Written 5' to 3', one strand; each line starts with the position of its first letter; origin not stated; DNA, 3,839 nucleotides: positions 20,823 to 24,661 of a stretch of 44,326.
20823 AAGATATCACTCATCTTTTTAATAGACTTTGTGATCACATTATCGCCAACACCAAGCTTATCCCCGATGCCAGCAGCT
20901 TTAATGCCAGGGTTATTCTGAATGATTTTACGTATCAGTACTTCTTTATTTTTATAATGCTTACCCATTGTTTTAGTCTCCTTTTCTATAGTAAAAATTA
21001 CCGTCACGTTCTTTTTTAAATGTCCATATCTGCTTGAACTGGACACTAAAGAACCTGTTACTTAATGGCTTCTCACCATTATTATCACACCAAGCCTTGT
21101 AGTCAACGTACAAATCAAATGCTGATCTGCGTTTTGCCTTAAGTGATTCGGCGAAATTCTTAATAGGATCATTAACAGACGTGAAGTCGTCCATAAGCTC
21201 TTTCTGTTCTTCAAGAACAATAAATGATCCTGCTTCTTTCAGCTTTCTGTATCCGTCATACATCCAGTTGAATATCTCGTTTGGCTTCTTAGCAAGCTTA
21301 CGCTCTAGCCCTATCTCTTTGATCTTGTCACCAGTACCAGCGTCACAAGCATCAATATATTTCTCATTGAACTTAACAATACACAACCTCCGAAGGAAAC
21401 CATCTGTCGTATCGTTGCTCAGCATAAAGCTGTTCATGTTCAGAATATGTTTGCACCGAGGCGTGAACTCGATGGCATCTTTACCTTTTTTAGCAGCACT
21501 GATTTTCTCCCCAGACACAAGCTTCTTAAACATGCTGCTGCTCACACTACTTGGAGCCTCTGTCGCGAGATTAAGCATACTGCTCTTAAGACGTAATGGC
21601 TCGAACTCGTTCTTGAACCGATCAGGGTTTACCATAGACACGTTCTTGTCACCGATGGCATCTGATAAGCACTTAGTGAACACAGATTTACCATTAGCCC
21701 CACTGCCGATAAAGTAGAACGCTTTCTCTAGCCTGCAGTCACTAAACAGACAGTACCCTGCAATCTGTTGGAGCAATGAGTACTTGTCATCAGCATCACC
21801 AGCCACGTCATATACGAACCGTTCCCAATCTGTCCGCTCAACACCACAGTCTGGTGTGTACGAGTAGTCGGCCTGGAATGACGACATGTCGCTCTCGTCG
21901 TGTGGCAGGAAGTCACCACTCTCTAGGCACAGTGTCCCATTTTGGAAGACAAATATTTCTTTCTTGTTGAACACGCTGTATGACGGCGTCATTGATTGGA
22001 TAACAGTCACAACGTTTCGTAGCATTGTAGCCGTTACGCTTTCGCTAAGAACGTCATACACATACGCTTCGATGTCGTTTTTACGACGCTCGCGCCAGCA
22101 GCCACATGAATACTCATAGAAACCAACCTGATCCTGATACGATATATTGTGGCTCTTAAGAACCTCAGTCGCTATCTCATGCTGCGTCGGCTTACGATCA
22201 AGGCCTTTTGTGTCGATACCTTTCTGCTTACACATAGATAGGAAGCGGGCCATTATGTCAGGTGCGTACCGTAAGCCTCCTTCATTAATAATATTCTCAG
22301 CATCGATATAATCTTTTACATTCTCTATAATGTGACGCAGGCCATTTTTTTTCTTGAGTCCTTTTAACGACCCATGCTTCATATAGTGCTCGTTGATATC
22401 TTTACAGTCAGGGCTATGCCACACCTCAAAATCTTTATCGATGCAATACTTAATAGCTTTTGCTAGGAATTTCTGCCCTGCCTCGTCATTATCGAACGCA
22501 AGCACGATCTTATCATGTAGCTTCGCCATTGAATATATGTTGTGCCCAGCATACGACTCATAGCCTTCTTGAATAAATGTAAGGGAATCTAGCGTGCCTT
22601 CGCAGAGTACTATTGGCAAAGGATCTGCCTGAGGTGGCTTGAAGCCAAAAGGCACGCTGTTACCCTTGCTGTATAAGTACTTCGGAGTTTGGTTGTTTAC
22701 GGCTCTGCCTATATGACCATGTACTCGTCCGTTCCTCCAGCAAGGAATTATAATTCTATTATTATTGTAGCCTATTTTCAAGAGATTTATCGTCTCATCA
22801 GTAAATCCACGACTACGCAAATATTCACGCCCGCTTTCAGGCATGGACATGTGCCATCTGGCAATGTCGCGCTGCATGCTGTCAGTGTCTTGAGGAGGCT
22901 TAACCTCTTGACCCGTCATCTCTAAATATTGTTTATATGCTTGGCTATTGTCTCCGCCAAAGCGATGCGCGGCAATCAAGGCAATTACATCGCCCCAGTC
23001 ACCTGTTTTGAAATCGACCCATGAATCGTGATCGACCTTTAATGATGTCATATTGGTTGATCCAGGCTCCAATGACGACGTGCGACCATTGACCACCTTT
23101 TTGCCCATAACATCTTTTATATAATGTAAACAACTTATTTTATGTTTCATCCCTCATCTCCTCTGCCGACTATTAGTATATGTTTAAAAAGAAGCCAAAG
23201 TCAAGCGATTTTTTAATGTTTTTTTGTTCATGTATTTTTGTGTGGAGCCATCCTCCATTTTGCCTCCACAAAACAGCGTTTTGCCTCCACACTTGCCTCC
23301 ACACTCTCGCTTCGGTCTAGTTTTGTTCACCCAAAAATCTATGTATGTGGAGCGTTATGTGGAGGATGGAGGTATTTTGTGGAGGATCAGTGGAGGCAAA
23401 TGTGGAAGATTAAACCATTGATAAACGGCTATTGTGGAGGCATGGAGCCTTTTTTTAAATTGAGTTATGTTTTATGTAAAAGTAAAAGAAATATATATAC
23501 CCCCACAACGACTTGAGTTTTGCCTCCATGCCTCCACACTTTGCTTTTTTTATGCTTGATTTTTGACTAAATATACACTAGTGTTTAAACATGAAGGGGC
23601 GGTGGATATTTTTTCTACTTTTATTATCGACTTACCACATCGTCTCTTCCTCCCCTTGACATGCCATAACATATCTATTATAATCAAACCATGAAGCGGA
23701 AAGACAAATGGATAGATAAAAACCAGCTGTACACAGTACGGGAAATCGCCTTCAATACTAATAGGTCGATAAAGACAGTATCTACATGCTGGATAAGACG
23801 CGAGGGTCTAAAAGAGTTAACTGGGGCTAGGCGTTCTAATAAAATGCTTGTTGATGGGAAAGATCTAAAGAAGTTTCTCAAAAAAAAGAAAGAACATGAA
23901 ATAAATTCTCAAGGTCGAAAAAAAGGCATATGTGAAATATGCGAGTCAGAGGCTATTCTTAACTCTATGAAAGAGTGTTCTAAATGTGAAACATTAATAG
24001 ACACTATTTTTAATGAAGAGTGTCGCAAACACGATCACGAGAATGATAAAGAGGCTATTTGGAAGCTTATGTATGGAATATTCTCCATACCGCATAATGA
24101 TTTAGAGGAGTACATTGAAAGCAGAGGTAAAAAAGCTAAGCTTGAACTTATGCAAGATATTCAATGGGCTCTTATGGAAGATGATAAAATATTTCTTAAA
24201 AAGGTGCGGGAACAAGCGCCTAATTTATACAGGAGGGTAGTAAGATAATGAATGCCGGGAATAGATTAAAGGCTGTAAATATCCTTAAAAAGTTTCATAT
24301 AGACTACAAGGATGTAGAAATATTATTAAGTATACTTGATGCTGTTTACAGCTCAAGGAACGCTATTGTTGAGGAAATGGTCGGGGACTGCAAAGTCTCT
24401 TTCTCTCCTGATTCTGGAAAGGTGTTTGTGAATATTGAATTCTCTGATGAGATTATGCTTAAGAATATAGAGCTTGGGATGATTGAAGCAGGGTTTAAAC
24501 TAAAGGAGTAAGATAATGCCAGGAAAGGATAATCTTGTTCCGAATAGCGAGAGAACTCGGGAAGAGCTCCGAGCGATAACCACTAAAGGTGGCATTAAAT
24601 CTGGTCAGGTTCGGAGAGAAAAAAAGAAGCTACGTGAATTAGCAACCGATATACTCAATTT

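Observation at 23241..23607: Iteron array with inverted 15-mers around an AT-rich core in the divergent intergenic region: putative replication origin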

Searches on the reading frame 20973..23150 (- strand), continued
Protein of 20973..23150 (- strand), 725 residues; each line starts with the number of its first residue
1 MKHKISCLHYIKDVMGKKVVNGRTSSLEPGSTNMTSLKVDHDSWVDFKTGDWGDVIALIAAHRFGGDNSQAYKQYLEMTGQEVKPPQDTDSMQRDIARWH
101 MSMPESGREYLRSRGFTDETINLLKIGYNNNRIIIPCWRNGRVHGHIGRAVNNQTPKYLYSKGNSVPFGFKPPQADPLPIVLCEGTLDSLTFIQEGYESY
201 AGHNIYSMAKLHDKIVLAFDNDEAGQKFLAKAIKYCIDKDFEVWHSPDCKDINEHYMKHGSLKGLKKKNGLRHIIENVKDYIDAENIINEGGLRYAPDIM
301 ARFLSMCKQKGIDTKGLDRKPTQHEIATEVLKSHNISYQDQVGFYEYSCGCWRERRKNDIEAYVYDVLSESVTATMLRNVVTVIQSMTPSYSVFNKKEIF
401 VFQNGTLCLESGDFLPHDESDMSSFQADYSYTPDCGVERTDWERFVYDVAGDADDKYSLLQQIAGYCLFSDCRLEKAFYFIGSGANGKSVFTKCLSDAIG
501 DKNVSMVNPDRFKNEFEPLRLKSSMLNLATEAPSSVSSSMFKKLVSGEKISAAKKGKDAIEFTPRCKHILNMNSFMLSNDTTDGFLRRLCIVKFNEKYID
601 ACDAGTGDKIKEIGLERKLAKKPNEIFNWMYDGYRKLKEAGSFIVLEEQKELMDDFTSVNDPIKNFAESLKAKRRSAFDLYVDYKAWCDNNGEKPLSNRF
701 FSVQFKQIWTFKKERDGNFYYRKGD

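Call 31: find_encoding_contigs(protein=P0006, flank=3000, max_places=1)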
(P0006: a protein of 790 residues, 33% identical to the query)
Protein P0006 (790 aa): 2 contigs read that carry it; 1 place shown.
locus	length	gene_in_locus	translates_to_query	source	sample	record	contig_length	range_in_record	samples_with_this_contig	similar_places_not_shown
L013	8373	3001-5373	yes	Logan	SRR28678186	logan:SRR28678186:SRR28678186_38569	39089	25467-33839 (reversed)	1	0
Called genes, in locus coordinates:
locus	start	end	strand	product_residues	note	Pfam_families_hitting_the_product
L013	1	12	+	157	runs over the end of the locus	PF05037:DUF669 (weak)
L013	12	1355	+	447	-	PF00270:DEAD (faint), PF04851:ResIII, PF18766:SWI2_SNF2 (faint), PF00271:Helicase_C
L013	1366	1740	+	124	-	-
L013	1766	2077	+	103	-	-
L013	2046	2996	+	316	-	-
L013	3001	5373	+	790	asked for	PF13155:Toprim_2, PF08706:D5_N, PF19263:DUF5906, PF03288:Pox_D5 (weak)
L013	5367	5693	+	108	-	PF11753:DUF3310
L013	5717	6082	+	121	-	-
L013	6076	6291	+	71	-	-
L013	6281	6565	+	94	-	-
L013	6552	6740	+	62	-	PF14354:Lar_restr_allev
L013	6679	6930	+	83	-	-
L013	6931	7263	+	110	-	PF08761:dUTPase_2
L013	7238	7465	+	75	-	-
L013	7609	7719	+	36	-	-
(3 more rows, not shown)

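Call 32: find_encoding_contigs(protein=P0017, flank=3000, max_places=1)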
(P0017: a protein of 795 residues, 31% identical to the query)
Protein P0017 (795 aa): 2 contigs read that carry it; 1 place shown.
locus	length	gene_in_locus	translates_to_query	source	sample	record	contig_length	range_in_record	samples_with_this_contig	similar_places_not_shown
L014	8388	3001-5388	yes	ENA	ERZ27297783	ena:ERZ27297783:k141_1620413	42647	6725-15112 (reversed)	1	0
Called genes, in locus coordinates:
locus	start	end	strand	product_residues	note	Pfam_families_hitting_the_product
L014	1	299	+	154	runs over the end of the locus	-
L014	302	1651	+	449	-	PF00270:DEAD (faint), PF04851:ResIII, PF00271:Helicase_C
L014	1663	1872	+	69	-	-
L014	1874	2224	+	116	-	PF08774:VRR_NUC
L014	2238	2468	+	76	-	-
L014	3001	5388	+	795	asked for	PF13155:Toprim_2, PF13662:Toprim_4 (weak), PF08706:D5_N, PF19263:DUF5906, PF03288:Pox_D5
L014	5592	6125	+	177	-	-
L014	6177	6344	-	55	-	-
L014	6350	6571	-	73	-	-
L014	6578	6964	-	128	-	-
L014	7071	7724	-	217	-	-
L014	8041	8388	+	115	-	-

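Call 40: search_protein_families(library=ncbifam, proteins=[window:20973-23150:-], max_evalue=1)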
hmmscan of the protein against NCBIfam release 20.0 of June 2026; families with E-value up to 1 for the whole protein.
window:20973-23150:- (725 aa): 4 families
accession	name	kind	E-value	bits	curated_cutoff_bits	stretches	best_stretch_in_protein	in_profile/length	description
TIGR01613.1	primase_Cterm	subfamily_domain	1.3e-44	152.3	108.7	1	401-699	4-302/304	phage/plasmid primase, P4 family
NF005477.0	PRK07078.1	subfamily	4.3e-29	101.2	1014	2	405-707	425-725/759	hypothetical protein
NF011296.0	PRK14709.1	subfamily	1e-24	87.1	613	1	404-702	136-435/469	hypothetical protein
TIGR01391.1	dnaG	equivalog_domain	4.6e-15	55.4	283.6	2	130-286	199-376/414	DNA primase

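Call 54: predict_structure(alignment_id=A1)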
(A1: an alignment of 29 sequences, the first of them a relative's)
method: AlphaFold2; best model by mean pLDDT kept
length: 725 residues; sequences in the alignment: 29
mean_pLDDT: 83.2   pTM: 0.58
mean pLDDT of the five models: 83.2, 82.9, 82.0, 81.7, 81.3
residues with pLDDT >= 90: 249; 70-90: 387; 50-70: 79; < 50: 10
segments of 3 or more residues with pLDDT < 50: 82-87
pLDDT, mean of each block of 10 residues (from residue 1): 76 91 88 90 83 85 72 80 50 83 90 92 88 82 81 76 62 65 90 89 74 86 81 76 88 91 88 82 80 70 84 82 86 91 89 91 78 81 93 89 96 95 93 75 91 92 96 94 82 94 89 81 90 69 91 77 91 78 86 85 74 88 93 96 89 79 77 77 87 76 73 55 55
secondary structure, 60 per line:
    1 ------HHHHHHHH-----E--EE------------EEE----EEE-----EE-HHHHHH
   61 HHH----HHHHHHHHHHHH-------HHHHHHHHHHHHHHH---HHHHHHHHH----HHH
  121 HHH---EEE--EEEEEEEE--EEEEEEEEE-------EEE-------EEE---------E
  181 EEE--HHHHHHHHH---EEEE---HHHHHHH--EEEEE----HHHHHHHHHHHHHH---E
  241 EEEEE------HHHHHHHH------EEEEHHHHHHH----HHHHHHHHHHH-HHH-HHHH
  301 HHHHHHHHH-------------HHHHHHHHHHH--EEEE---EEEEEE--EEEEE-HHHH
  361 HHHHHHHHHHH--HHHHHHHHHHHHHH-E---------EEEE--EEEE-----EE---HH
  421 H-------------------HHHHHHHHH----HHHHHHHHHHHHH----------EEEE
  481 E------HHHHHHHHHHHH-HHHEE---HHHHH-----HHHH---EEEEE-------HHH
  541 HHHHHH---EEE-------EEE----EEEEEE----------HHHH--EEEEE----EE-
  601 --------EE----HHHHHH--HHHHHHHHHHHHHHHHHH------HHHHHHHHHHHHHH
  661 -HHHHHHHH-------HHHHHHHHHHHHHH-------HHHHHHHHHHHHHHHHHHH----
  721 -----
elements in order (helices of 4 or more, strands of 3 or more residues): H7-14 E37-39 E44-46 H55-63 H68-79 H87-101 H105-113 H118-123 E127-129 E132-139 E142-150 E158-160 E168-170 E180-183 H186-194 E198-201 H205-211 E214-218 H223-236 E240-245 H252-259 E266-269 H270-276 H281-291 H297-309 H323-333 E336-339 E343-348 E351-355 H357-371 H374-387 E399-402 E405-408 H441-449 H454-466 E477-481 H488-499 H509-513 H519-522 E526-530 H538-546 E550-552 E560-562 E567-572 H583-586 E589-593 H615-620 H623-640 H647-660 H662-669 H677-690 H698-716

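Call 58: fold_search(model_id=the predicted structure, library=pdb)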
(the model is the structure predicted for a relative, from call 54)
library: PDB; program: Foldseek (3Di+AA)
matches with E <= 10: 945; with E <= 0.001: 224
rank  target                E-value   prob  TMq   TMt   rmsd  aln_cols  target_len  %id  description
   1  7ola_A                8.2e-23  1.00  0.46  0.71   5.6       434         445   20  Structure of Primase-Helicase in SaPI5 (released 2022-07-13)
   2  7ola_C                1.6e-22  1.00  0.46  0.73   5.7       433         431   20  Structure of Primase-Helicase in SaPI5 (released 2022-07-13)
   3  7om0_D                5.6e-22  1.00  0.45  0.71   5.7       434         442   21  Structure of Primase-Helicase in SaPI5 (released 2022-07-13)
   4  7ola_B                7.7e-22  1.00  0.46  0.71   5.6       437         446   20  Structure of Primase-Helicase in SaPI5 (released 2022-07-13)
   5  7om0_A                1.5e-21  1.00  0.45  0.71   5.8       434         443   21  Structure of Primase-Helicase in SaPI5 (released 2022-07-13)
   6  7ola_D                4.5e-20  1.00  0.42  0.78   5.0       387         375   19  Structure of Primase-Helicase in SaPI5 (released 2022-07-13)
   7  7ola_F                1.4e-18  1.00  0.37  0.71   6.2       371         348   19  Structure of Primase-Helicase in SaPI5 (released 2022-07-13)
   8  8iqi_C                3.9e-17  1.00  0.44  0.35   8.5       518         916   13  Structure of Full-Length AsfvPrimPol in Complex-Form (released 2023-07-26)
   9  8iqi_B                5.7e-17  1.00  0.44  0.36  24.6       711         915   11  Structure of Full-Length AsfvPrimPol in Complex-Form (released 2023-07-26)
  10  8iqi_A                1.4e-16  1.00  0.41  0.33   9.3       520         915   13  Structure of Full-Length AsfvPrimPol in Complex-Form (released 2023-07-26)
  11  9ivf_A                1.4e-16  1.00  0.43  0.48  16.8       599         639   12  Structure of Full-Length AsfvPrimPol with polyT DNA (released 2025-12-24)
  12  7ola_E                2.7e-16  1.00  0.37  0.71   5.4       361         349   18  Structure of Primase-Helicase in SaPI5 (released 2022-07-13)
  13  9ivf_C                3.3e-16  1.00  0.43  0.49   8.3       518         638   13  Structure of Full-Length AsfvPrimPol with polyT DNA (released 2025-12-24)
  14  8ww7_H                4.6e-16  1.00  0.43  0.36  17.9       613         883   13  Structure of AMPPNP-Form AsfvPrimPol Dodecamer (released 2025-04-30)
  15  8wwa_C                6.3e-16  1.00  0.43  0.37   8.8       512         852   13  Structure of AMPPNP-Form AsfvPrimPol Hexamer (released 2025-04-30)
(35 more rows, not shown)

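Call 65: find_related_loci(query=A1, collection=viral_contigs, flank=5000)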
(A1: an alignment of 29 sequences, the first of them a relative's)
Query A1 (725 aa) in viral_contigs; peptide patterns used: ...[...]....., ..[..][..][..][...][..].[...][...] (x = any residue, [..] = any of these).
600 stretches matched a pattern (row limit reached: there are more); 560 encode a relative of the query (tblastn E <= 1e-3); the best 80 are kept; 80 distinct loci.
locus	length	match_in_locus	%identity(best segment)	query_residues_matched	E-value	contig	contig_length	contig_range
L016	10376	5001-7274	33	1-707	7e-114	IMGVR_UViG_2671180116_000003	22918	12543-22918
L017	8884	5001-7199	32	1-715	2e-109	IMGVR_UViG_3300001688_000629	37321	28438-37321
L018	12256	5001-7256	32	1-705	5e-105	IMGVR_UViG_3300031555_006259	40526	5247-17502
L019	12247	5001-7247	31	1-701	2e-100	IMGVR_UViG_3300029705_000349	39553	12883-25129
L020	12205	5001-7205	30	1-701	3e-97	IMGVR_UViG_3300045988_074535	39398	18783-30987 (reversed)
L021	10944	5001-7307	32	1-707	6e-96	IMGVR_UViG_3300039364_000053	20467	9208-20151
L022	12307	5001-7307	31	1-722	2e-94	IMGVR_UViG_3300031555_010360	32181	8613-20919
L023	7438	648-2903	31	1-707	6e-94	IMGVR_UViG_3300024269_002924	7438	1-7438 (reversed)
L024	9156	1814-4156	29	1-708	4e-88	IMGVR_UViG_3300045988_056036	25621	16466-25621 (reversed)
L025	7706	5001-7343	29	1-708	3e-88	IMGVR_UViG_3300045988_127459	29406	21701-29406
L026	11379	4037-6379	29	1-708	6e-88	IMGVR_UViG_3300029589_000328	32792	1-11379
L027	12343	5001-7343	28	1-708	5e-88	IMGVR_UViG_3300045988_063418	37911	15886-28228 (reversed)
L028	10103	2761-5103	29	1-708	2e-87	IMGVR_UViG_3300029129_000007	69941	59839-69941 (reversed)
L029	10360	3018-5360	29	1-708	6e-87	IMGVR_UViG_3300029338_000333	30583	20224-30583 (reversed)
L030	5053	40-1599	34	204-707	2e-82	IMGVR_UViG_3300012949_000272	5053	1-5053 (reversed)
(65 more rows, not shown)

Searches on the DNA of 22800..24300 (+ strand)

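Call 6: search_dna_similar(query=window:22800-24300:+, collection=phages, mode=distant, max_rows=30)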
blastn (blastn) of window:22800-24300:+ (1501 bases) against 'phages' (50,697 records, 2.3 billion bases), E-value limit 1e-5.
No match.

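Call 45: search_rna_families(source=window, start=23000, end=23800, threshold=evalue, max_evalue=1)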
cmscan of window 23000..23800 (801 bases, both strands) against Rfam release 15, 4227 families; matches with E-value up to 1: 4.
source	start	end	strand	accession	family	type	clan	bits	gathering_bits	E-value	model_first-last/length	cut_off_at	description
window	23433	23540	+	RF04118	MIR9481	Gene; miRNA;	-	21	130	0.12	1-135/135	no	MIR9481 microRNA precursor family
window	23422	23551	+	RF03517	MIR5225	Gene; miRNA;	-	20.3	72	0.12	1-126/126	no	MIR5225 microRNA precursor family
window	23263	23385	+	RF04149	MIR447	Gene; miRNA;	-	17.1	200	0.68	1-236/236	no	MIR447 microRNA precursor family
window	23226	23284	-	RF01696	Chlorobi-1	Gene; sRNA;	-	15.4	50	0.27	1-67/67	no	Chlorobi-1 RNA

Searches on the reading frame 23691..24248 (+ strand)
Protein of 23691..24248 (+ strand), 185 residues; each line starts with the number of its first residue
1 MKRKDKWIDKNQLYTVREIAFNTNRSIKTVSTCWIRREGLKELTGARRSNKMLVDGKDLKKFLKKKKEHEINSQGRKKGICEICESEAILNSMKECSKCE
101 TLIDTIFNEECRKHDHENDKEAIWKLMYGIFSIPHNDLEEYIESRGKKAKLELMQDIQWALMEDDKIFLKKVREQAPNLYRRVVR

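Call 8: search_protein_families(library=pfam, proteins=[window:23691-24248:+], max_evalue=0.01)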
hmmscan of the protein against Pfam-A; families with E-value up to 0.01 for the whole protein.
window:23691-24248:+ (185 aa): 1 family
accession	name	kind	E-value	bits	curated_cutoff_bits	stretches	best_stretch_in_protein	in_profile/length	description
PF12728.13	HTH_17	-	0.00087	19.9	27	0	13-66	1-50/51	Helix-turn-helix domain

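Call 9: search_protein_families(library=phrogs, proteins=[window:23691-24248:+], max_evalue=0.001)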
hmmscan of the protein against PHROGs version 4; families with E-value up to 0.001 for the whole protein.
window:23691-24248:+ (185 aa): 0 families

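Call 18: find_homologous_proteins(query=window:23691-24248:+)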
Query window:23691-24248:+ (185 aa): 1 proteins with E <= 0.001 among 99 candidates.
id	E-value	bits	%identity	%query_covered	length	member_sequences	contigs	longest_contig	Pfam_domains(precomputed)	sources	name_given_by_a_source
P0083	5.9e-118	409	100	100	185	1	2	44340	-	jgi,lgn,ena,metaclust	metaclust:\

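Call 40: search_protein_families(library=ncbifam, proteins=[window:23691-24248:+], max_evalue=1)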
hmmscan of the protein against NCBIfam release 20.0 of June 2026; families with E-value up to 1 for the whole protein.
window:23691-24248:+ (185 aa): 0 families

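Call 41: search_protein_families(library=pfam, proteins=[window:23691-24248:+], max_evalue=5)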
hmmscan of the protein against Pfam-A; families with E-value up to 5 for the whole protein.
window:23691-24248:+ (185 aa): 2 families
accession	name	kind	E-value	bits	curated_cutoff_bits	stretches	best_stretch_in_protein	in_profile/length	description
PF12728.13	HTH_17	-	0.00087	19.9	27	1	13-66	1-50/51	Helix-turn-helix domain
PF23091.2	TNFR_ELAPOR1_6th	-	0.11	12.9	33.2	1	77-99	10-32/41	ELAPOR1-like, TNF receptor-like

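Call 78: predict_structure(protein=window:23691-24248:+)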
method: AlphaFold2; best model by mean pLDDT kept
length: 185 residues; sequences in the alignment: 1
mean_pLDDT: 46.6   pTM: 0.30
mean pLDDT of the five models: 46.6, 46.2, 43.6, 43.2, 35.4
residues with pLDDT >= 90: 0; 70-90: 22; 50-70: 40; < 50: 123
segments of 3 or more residues with pLDDT < 50: 1-6, 10-14, 25-56, 58-60, 62-136
pLDDT, mean of each block of 10 residues (from residue 1): 43 49 48 39 34 44 40 30 31 33 34 36 37 48 61 69 71 76 76
secondary structure, 60 per line:
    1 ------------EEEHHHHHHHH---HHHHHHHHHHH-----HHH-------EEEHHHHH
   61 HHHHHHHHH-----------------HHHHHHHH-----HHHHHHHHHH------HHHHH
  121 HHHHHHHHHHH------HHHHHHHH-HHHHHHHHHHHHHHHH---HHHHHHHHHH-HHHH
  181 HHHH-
elements in order: E13-15 H16-23 H27-37 E53-55 H56-69 H87-94 H100-109 H116-131 H138-145 H147-162 H166-175 H177-184

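Call 79: search_protein_representatives(protein=window:23691-24248:+)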
Query: 185 residues. Proteins with E-value up to 0.001 (for the whole library): 2; up to 1e-10: 2; up to 1e-30: 1. The best 2 are listed.
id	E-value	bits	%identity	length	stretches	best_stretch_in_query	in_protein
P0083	1.9e-118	408.9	100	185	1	1-185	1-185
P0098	3.1e-23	98.7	38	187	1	5-182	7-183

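Call 80: find_encoding_contigs(protein=P0098, flank=8000, max_places=3)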
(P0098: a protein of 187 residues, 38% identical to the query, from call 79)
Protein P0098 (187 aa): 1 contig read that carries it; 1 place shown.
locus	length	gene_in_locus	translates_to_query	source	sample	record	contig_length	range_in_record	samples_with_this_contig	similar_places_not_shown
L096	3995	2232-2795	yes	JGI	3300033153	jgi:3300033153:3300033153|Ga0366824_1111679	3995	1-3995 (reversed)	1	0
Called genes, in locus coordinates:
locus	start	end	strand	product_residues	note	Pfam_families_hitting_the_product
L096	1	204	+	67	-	?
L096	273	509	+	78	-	-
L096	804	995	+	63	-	-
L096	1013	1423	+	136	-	-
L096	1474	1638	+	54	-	-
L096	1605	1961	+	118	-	PF05443:ROS_MUCR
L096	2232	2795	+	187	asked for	-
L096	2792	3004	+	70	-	-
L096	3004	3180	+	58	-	-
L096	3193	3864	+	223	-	PF03602:Cons_hypoth95 (faint), PF01555:N6_N4_Mtase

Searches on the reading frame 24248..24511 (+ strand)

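Call 8: search_protein_families(library=pfam, proteins=[window:24248-24511:+], max_evalue=0.01)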
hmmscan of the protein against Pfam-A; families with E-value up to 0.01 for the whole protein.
window:24248-24511:+ (87 aa): 0 families

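Call 9: search_protein_families(library=phrogs, proteins=[window:24248-24511:+], max_evalue=0.001)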
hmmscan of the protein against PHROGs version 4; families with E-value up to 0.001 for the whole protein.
window:24248-24511:+ (87 aa): 0 families

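Call 40: search_protein_families(library=ncbifam, proteins=[window:24248-24511:+], max_evalue=1)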
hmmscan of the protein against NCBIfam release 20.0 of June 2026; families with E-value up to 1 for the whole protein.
window:24248-24511:+ (87 aa): 0 families

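Call 41: search_protein_families(library=pfam, proteins=[window:24248-24511:+], max_evalue=5)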
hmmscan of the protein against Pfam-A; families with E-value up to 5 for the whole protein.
window:24248-24511:+ (87 aa): 2 families
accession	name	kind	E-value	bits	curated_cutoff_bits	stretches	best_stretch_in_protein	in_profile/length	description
PF03522.20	SLC12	-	0.12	11.8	27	1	10-51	285-326/418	Solute carrier family 12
PF01084.26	Ribosomal_S18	-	0.23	12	21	1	15-26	2-13/52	Ribosomal protein S18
